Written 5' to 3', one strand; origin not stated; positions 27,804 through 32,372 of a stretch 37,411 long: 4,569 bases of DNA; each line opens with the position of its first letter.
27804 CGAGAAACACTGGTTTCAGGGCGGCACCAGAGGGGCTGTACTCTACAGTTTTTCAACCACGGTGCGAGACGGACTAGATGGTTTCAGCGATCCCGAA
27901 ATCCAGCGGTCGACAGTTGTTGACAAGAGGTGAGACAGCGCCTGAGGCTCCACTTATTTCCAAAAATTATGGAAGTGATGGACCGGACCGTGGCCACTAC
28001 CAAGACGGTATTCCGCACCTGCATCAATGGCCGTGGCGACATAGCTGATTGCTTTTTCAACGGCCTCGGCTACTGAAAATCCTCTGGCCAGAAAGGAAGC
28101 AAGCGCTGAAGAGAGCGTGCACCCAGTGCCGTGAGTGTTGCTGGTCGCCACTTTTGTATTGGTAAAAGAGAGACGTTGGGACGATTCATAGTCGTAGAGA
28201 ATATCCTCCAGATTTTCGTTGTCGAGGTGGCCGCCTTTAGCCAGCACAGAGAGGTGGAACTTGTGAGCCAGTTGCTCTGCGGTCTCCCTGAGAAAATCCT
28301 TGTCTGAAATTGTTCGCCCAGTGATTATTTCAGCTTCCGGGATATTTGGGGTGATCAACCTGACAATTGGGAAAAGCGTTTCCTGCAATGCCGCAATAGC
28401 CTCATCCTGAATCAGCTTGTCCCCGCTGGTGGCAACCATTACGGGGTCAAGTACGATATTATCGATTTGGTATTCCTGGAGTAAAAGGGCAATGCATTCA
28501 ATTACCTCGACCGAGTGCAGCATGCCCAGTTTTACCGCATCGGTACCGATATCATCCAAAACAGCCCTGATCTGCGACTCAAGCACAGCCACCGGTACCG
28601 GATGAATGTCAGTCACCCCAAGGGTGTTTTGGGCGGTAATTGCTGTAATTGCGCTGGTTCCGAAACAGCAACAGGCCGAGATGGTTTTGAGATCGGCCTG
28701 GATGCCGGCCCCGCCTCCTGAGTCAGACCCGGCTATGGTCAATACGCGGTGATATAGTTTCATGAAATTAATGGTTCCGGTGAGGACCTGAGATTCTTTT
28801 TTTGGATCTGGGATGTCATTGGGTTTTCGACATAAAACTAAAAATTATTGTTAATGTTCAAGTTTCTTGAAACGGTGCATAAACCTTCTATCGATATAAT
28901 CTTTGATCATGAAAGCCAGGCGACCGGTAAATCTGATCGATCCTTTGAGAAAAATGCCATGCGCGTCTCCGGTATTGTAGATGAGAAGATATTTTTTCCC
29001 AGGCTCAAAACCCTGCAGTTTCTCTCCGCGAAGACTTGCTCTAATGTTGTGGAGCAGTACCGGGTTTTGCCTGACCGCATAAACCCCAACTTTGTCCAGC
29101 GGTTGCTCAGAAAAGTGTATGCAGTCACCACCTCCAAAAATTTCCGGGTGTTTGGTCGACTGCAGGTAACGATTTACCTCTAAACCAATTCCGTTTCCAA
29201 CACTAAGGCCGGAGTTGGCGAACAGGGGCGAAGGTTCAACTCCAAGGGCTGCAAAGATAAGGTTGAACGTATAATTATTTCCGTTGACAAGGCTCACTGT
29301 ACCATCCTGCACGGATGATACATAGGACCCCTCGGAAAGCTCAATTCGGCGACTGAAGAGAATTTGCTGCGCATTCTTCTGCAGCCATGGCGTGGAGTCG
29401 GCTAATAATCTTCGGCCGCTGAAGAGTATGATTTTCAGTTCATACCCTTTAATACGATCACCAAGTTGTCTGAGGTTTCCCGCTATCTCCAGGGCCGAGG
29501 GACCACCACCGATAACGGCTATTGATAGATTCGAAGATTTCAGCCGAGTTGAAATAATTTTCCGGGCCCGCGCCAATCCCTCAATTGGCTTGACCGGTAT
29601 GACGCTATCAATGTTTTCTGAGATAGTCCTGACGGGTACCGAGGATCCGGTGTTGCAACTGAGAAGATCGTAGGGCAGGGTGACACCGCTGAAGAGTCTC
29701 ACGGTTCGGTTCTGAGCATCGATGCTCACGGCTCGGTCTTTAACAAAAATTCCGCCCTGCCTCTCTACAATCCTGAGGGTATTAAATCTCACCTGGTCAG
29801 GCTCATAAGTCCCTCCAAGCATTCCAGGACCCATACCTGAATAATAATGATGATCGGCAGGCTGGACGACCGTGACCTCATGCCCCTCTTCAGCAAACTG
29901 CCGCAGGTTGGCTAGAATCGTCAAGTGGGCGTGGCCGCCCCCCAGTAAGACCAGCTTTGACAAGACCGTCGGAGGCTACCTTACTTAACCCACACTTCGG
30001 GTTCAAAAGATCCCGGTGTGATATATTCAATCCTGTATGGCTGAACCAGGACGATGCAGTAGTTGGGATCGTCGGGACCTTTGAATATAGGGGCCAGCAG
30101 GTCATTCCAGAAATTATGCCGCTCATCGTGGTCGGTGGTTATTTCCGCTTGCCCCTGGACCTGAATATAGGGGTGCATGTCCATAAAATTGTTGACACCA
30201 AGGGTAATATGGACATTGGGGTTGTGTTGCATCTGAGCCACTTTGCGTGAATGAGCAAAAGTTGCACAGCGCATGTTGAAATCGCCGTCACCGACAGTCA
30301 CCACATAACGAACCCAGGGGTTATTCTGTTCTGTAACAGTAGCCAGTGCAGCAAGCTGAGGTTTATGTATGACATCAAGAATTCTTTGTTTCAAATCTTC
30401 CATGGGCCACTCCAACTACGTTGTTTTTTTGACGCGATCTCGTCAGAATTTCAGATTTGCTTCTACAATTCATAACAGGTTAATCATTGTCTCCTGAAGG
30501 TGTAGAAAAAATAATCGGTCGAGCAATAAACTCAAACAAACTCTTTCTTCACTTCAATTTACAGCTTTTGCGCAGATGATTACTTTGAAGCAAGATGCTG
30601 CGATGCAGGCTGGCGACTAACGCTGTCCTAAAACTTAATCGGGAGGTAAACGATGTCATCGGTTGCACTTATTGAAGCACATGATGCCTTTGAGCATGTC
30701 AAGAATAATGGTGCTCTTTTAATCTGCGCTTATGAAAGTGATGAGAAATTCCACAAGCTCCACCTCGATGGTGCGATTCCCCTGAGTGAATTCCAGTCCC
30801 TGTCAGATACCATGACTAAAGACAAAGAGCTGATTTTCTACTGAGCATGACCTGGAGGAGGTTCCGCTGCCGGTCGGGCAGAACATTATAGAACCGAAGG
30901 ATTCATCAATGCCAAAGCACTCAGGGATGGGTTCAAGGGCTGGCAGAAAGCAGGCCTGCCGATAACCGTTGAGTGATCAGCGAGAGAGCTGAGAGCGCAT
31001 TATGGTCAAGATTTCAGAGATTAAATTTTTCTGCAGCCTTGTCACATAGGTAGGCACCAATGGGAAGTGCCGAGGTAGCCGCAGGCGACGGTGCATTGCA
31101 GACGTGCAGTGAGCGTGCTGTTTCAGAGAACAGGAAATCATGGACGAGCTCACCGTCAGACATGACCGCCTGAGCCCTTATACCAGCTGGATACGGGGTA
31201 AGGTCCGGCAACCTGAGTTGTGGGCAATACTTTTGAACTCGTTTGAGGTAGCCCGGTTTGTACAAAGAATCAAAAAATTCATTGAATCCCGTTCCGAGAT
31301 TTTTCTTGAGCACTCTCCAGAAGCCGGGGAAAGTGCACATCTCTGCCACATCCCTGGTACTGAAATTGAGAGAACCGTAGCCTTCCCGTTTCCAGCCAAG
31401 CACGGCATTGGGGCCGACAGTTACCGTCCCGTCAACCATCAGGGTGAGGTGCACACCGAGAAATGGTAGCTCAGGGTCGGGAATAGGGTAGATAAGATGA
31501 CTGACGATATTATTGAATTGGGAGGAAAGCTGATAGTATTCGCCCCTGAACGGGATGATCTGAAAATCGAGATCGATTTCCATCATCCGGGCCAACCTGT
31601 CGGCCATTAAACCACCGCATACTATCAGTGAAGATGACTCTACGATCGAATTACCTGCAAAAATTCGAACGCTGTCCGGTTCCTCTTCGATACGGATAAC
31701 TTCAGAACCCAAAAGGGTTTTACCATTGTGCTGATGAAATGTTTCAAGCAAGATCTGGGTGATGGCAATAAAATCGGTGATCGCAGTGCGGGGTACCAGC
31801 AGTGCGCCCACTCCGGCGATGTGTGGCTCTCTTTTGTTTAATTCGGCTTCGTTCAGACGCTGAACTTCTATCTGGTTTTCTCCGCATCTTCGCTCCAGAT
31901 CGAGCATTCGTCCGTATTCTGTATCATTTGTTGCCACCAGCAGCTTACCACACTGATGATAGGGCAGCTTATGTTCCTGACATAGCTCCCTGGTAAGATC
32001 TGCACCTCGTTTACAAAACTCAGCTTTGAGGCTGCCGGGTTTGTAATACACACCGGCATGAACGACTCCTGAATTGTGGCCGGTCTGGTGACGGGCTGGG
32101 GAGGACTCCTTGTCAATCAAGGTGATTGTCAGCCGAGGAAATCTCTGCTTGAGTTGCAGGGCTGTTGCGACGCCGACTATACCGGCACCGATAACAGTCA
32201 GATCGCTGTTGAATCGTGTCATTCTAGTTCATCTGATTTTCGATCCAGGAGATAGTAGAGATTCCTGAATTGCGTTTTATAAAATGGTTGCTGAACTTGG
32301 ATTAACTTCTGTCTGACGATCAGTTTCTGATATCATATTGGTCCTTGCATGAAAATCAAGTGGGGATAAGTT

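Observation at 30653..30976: Rhodanese gene with two in-frame UGAs at the C-x-C-P active site: candidate Sec-Ala-Sec selenoprotein missed by ORF calling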

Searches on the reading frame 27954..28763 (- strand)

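Call 37: search_protein_families(library=pfam, proteins=[window:27954-28763:-], max_evalue=0.0001)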
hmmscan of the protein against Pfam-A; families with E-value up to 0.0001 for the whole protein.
window:27954-28763:- (269 aa): 2 families
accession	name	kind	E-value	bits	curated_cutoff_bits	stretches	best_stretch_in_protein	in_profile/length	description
PF08543.17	Phos_pyr_kin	-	5.4e-91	304.8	27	1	14-262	1-246/246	Phosphomethylpyrimidine kinase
PF00294.29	PfkB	-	2.1e-06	27.8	25.8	1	105-238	161-282/302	pfkB family carbohydrate kinase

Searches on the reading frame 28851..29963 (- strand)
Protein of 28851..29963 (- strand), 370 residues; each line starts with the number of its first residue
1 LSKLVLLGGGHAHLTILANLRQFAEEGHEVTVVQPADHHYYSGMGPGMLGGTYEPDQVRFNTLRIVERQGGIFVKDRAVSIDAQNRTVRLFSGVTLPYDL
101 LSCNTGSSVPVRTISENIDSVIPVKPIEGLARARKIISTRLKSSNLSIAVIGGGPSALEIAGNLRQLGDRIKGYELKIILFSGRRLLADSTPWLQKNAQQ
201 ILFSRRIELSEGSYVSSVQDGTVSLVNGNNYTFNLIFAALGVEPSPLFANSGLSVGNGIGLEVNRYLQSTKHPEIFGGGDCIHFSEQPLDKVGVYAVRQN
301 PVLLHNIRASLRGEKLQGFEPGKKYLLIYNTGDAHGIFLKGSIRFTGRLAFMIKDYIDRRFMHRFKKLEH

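Call 37: search_protein_families(library=pfam, proteins=[window:28851-29963:-], max_evalue=0.0001)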
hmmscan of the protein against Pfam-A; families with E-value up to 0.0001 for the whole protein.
window:28851-29963:- (370 aa): 2 families
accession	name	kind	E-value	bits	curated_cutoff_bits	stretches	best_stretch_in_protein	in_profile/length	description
PF07992.20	Pyr_redox_2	-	3.6e-24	86.1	26.1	1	3-285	2-278/291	Pyridine nucleotide-disulphide oxidoreductase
PF00070.33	Pyr_redox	-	2.1e-05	25.4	22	0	148-171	2-25/82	Pyridine nucleotide-disulphide oxidoreductase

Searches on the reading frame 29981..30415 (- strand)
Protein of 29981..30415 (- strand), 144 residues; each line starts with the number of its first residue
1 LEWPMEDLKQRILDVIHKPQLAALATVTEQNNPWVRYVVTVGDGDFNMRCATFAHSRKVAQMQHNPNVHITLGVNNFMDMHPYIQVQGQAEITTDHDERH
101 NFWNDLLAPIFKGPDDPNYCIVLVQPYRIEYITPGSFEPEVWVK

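Call 37: search_protein_families(library=pfam, proteins=[window:29981-30415:-], max_evalue=0.0001)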
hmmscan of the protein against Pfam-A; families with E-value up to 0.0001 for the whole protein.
window:29981-30415:- (144 aa): 2 families
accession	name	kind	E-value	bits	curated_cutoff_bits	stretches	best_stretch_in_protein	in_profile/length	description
PF01243.27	PNPOx_N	-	8.9e-17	62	28.1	1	8-131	1-118/120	Pyridoxamine 5'-phosphate oxidase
PF16242.11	Pyrid_ox_like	-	5.2e-12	46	28.8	1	10-131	4-124/149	Pyridoxamine 5'-phosphate oxidase like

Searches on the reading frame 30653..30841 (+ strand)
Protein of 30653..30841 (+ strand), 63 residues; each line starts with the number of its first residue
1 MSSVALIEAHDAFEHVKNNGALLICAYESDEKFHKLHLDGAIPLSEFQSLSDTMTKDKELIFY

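Call 7: search_protein_families(library=pfam, proteins=[window:30653-30841:+], max_evalue=1)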
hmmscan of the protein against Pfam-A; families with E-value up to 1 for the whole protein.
seq(63 aa): 0 families

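Call 11: find_encoding_contigs(protein=window:30653-30841:+, flank=3000, max_places=10)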
Protein seq(63 aa) (63 aa): no gene with exactly this product is on record in the collection.

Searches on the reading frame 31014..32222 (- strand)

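Call 38: search_protein_families(library=pfam, proteins=[window:31014-32222:-], max_evalue=0.0001)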
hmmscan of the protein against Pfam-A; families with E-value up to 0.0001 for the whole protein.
window:31014-32222:- (402 aa): 1 family
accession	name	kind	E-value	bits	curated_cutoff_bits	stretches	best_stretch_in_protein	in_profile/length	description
PF01266.30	DAO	-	9.7e-57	193.5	27.9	1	7-394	1-352/353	FAD dependent oxidoreductase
